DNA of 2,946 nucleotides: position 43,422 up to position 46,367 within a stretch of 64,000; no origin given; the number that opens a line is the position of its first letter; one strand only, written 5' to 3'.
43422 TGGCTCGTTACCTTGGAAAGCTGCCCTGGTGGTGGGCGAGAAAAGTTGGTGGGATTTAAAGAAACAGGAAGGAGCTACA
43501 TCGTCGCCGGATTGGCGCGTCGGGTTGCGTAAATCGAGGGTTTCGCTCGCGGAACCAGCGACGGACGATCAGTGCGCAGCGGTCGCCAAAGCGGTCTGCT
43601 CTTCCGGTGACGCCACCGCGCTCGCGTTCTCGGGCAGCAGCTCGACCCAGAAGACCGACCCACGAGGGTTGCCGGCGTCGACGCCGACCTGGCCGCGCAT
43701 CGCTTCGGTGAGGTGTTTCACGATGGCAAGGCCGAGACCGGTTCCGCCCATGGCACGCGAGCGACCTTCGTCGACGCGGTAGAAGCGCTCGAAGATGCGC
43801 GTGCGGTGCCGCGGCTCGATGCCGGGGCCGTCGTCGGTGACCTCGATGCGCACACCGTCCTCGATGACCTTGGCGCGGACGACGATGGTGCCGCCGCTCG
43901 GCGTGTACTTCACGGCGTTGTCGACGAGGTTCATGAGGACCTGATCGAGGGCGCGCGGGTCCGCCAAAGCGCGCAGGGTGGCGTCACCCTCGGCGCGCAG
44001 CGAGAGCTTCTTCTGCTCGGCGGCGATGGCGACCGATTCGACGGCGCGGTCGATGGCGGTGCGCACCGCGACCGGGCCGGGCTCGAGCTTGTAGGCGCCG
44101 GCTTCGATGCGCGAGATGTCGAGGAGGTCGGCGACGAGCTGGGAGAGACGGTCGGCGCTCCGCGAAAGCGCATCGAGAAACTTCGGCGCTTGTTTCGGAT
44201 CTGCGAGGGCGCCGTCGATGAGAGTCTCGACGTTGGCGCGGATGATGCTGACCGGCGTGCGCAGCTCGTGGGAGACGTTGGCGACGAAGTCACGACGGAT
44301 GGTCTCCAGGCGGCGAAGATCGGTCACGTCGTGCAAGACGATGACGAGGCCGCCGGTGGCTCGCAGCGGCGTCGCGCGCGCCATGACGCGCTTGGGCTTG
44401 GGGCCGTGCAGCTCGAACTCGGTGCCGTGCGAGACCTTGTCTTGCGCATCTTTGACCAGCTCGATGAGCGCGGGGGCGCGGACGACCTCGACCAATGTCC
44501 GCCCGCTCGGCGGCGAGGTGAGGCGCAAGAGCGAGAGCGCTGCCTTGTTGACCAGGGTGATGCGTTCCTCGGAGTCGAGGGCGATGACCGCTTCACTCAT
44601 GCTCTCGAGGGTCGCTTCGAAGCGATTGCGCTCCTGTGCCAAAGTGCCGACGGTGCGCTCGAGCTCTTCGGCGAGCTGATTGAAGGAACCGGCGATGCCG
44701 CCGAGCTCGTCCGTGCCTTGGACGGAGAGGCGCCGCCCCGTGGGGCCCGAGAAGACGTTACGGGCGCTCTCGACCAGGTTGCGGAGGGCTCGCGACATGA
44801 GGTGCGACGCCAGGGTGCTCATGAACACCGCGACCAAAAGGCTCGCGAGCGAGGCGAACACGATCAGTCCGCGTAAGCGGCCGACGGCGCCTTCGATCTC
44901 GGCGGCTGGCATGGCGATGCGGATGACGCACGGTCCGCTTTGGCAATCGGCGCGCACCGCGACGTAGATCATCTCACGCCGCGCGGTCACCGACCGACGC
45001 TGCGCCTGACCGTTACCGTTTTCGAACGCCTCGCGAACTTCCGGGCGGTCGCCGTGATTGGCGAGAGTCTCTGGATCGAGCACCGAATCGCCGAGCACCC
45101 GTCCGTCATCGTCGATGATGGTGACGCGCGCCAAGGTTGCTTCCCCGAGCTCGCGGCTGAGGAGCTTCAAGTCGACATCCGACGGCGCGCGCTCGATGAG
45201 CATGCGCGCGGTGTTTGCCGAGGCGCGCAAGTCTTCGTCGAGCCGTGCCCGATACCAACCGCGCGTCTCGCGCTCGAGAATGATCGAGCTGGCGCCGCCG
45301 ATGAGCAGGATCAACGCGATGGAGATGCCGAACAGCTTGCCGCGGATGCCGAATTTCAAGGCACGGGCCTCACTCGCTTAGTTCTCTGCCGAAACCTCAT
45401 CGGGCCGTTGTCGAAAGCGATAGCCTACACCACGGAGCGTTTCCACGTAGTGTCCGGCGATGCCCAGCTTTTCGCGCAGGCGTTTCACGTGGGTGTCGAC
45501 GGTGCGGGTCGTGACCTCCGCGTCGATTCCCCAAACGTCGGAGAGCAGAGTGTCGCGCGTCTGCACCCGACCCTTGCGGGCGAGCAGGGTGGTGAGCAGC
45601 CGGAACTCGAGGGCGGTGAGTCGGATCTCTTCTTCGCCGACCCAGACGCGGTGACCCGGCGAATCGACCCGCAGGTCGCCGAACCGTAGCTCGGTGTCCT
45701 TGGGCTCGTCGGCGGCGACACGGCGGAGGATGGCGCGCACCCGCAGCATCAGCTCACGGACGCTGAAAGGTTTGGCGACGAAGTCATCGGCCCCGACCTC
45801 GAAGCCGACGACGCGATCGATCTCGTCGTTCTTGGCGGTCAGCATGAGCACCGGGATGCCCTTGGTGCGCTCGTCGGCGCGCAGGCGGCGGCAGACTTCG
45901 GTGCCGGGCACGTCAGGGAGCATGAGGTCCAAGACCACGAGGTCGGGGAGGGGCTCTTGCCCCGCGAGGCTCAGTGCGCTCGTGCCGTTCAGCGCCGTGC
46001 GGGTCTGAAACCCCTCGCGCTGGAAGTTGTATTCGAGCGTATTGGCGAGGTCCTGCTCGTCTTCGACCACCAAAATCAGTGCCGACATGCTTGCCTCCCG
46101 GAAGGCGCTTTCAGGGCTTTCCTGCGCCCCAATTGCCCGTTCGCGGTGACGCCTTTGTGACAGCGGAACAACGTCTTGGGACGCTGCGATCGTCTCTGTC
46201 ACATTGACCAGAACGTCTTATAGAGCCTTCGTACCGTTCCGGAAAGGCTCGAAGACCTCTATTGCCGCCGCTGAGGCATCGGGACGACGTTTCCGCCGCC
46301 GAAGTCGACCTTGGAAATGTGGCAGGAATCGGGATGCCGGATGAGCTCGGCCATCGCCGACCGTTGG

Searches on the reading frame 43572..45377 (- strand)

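Call 62: search_protein_families(library=pfam, proteins=[window:43572-45377:-], max_evalue=0.001)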
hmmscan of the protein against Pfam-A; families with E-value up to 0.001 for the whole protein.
window:43572-45377:- (602 aa): 9 families
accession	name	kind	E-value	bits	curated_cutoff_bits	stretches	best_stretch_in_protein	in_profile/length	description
PF02518.31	HATPase_c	-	1.8e-30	106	26.4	1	473-581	2-108/111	Histidine kinase-, DNA gyrase B-, and HSP90-like ATPase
PF00512.31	HisKA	-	4.3e-20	72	26.9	1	361-427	2-66/66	His Kinase A (phospho-acceptor) domain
PF00672.30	HAMP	-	2.1e-08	34.8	25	1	191-240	3-52/53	HAMP domain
PF08448.16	PAS_4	-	2.5e-07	31.3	23.1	1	257-356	1-110/110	PAS fold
PF00989.32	PAS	-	4.7e-07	30.3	22.6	1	252-351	2-113/113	PAS fold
PF13188.13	PAS_8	-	1.2e-06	28.6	21.8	1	251-292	1-40/65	PAS domain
PF16736.11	sCache_like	-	2.1e-05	25.3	27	1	70-139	32-98/117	Single Cache-like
PF13581.12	HATPase_c_2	-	6.1e-05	23.5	27.4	1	481-560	40-112/127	Histidine kinase-like ATPase domain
PF12860.13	PAS_7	-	8.5e-05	23.1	27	0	257-358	1-114/115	PAS fold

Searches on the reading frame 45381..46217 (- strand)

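Call 62: search_protein_families(library=pfam, proteins=[window:45381-46217:-], max_evalue=0.001)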
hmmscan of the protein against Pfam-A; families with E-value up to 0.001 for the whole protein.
window:45381-46217:- (279 aa): 3 families
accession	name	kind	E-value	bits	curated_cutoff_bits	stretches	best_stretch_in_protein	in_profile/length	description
PF00072.30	Response_reg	-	9.3e-26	90.6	30.2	1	48-160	1-110/111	Response regulator receiver domain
PF00486.34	Trans_reg_C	-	1.3e-24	86.5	26.2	1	196-268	2-77/77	Transcriptional regulatory protein, C terminal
PF08279.18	HTH_11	-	0.00067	19.9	25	0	234-267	26-55/55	HTH domain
